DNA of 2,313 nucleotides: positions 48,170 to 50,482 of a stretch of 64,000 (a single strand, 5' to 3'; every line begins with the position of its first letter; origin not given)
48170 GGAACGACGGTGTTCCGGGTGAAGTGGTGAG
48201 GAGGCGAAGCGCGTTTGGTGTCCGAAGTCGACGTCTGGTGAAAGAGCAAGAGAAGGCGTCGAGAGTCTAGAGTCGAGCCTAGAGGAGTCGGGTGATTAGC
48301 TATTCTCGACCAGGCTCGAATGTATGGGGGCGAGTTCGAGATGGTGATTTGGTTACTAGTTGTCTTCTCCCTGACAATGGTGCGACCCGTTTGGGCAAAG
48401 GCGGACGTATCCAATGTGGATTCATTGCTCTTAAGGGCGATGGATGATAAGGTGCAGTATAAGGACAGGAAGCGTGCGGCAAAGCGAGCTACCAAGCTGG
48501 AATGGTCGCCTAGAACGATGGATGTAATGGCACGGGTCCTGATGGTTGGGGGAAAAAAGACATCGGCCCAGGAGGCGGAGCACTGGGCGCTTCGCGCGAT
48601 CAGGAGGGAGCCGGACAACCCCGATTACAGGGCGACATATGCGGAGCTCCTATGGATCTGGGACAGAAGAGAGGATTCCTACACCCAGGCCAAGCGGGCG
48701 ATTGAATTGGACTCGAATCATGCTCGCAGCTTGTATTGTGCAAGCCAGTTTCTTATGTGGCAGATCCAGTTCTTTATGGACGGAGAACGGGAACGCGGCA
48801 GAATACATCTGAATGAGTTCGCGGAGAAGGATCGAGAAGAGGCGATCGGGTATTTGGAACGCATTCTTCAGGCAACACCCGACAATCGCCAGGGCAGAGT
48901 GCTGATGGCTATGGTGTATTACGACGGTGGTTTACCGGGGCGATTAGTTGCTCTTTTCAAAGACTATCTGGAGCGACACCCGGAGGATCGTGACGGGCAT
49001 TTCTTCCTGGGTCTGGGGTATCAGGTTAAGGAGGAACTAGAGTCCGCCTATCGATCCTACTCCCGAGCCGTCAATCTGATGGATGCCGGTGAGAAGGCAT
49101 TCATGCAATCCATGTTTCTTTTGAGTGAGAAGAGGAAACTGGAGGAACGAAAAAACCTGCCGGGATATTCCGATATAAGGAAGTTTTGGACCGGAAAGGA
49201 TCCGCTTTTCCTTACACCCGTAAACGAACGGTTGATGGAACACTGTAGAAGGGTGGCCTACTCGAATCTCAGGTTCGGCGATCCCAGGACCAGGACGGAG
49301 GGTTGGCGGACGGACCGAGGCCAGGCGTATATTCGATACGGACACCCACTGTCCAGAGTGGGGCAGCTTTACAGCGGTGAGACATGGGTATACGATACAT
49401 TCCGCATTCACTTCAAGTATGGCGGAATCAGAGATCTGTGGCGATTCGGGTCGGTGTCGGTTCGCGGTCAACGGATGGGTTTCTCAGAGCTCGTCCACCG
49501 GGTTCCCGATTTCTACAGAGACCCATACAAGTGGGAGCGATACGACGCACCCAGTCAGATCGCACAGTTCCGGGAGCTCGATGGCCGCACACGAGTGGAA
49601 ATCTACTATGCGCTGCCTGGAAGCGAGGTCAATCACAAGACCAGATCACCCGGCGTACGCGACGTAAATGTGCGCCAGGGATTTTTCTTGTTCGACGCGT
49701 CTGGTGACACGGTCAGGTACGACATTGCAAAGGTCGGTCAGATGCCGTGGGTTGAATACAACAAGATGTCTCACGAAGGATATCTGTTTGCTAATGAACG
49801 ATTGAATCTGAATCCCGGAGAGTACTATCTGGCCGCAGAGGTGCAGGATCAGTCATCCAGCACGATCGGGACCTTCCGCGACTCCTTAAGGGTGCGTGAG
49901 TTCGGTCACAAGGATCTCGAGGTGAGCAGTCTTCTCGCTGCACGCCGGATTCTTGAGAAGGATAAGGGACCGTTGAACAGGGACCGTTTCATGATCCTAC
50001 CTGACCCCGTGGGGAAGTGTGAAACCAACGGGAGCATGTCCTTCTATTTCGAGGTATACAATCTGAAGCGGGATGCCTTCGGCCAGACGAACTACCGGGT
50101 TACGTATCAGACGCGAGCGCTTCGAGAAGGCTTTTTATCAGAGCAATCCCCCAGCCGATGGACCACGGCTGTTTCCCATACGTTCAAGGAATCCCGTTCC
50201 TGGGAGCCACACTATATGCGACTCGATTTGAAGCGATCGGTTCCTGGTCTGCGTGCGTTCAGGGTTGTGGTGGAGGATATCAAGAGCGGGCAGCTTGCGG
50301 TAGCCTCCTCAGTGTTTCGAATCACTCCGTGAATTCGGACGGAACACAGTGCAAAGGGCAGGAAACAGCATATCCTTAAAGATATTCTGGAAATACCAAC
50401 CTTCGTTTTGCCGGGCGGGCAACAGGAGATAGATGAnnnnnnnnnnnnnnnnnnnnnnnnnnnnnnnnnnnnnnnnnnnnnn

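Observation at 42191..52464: Ten-kilobase tandem array of four secreted TPR / GWxTD-domain paralogs of unknown function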

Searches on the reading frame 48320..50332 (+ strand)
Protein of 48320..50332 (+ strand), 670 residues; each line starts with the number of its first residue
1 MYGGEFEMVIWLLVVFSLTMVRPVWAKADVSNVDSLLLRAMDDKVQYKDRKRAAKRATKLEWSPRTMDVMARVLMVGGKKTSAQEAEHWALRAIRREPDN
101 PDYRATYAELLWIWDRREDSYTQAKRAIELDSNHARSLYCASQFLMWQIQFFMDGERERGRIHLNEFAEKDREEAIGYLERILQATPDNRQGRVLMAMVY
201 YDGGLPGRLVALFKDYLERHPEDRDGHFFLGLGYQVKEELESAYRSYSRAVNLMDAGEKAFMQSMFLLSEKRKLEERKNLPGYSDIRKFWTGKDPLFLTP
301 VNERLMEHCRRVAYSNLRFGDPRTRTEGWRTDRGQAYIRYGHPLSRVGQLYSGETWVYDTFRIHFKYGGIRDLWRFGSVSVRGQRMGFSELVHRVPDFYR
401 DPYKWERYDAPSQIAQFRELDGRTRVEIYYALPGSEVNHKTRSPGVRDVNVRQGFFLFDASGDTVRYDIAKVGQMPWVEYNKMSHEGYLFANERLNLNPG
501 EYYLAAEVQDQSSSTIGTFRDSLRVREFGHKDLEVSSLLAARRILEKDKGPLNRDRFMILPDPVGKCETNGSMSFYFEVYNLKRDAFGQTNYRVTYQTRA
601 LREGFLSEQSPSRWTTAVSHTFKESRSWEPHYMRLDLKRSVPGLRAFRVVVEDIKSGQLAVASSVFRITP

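Call 7: search_protein_families(library=ncbifam, proteins=[window:48320-50332:+], max_evalue=0.01)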
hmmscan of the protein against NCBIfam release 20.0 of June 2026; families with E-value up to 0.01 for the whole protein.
window:48320-50332:+ (670 aa): 4 families
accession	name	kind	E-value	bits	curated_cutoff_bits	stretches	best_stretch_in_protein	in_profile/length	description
TIGR04514.1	GWxTD_dom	domain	1.6e-15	57.5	28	1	270-359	14-105/105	GWxTD domain-containing protein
TIGR02917.1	PEP_TPR_lipo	equivalog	1.3e-06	26.6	312.2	0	166-223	305-362/899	XrtA/PEP-CTERM system TPR-repeat protein PrsT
NF040959.1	MamA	equivalog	2.8e-05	23.7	200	1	170-271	85-185/204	magnetosome protein MamA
TIGR02521.1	type_IV_pilW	equivalog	0.00066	19.3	154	0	193-256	34-97/234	type IV pilus biogenesis/stability protein PilW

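Call 8: search_protein_families(library=pfam, proteins=[window:48320-50332:+], max_evalue=0.01)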
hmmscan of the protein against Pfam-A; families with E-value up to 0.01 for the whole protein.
window:48320-50332:+ (670 aa): 6 families
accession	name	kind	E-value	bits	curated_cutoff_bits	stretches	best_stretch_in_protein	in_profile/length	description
PF20094.4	GWxTD_dom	-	4.7e-07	30.2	26.9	1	306-360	78-128/172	GWxTD domain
PF13428.12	TPR_14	-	5.2e-07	30.2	23.5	0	194-231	5-42/44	Tetratricopeptide repeat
PF23914.1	TPR_CcmH_CycH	-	2e-06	28.2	42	0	70-127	56-109/158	Cytochrome c-type biogenesis protein H TPR domain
PF14559.12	TPR_19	-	3.7e-05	24.4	25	1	167-223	2-58/68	Tetratricopeptide repeat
PF13431.12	TPR_17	-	0.0031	18.1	24.4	0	90-111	2-23/34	Tetratricopeptide repeat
PF12895.13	ANAPC3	-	0.006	17.3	27.2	0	81-145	3-66/82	Anaphase-promoting complex, cyclosome, subunit 3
